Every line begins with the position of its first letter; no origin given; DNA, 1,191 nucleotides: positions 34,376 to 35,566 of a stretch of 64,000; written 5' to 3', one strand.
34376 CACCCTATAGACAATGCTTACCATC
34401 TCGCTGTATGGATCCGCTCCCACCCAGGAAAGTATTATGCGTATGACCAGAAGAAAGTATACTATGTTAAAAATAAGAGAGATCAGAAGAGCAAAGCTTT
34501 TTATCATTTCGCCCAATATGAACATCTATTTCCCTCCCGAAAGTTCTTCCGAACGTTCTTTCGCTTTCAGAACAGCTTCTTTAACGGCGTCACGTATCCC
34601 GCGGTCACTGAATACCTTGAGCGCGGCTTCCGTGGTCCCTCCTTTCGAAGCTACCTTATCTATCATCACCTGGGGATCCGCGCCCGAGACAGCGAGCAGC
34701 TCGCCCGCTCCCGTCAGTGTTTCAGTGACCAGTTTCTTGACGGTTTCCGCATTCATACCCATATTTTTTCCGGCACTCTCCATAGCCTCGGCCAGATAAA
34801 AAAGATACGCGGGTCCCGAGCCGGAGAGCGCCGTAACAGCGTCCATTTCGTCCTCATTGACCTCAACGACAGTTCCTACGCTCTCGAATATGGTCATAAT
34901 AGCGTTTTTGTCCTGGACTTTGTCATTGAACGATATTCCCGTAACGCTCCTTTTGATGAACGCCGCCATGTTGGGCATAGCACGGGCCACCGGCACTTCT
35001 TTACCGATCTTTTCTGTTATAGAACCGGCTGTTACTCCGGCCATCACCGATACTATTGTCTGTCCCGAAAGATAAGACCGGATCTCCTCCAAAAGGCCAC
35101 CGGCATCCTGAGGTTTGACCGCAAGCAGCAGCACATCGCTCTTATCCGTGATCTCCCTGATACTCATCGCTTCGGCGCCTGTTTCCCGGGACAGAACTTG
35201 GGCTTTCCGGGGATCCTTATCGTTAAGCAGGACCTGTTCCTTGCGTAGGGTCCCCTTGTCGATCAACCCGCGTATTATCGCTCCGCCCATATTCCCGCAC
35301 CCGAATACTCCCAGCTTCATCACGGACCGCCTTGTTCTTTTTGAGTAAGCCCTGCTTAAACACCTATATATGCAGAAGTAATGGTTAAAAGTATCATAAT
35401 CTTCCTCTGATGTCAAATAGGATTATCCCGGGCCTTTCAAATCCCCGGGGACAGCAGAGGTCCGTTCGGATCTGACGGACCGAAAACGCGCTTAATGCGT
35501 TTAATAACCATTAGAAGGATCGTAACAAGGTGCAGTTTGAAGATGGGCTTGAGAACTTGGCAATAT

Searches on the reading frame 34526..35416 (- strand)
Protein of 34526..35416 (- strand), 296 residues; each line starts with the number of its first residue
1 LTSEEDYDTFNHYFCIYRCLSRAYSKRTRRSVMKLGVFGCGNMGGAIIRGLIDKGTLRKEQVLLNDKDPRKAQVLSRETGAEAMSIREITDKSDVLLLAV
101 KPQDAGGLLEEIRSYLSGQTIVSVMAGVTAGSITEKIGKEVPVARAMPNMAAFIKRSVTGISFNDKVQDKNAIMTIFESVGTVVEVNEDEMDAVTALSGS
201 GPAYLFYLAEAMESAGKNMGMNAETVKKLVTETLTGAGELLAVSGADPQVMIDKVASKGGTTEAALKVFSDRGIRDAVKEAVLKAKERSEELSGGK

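Call 42: search_protein_families(library=pfam, proteins=[window:34526-35416:-])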
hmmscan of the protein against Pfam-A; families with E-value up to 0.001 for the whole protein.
window:34526-35416:- (296 aa): 4 families
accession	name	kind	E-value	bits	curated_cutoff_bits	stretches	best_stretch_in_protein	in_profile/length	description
PF14748.11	P5CR_dimer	-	3.3e-34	117.7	25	1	188-292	1-105/105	Pyrroline-5-carboxylate reductase dimerisation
PF03807.23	F420_oxidored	-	1.2e-18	67.9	21.6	1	34-127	1-94/94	NADP oxidoreductase coenzyme F420-dependent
PF02558.23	ApbA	-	0.00023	21.2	22.2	1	37-144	3-119/150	Ketopantoate reductase PanE/ApbA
PF03446.21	NAD_binding_2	-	0.00024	21.6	21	1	34-121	1-88/161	NAD binding domain of 6-phosphogluconate dehydrogenase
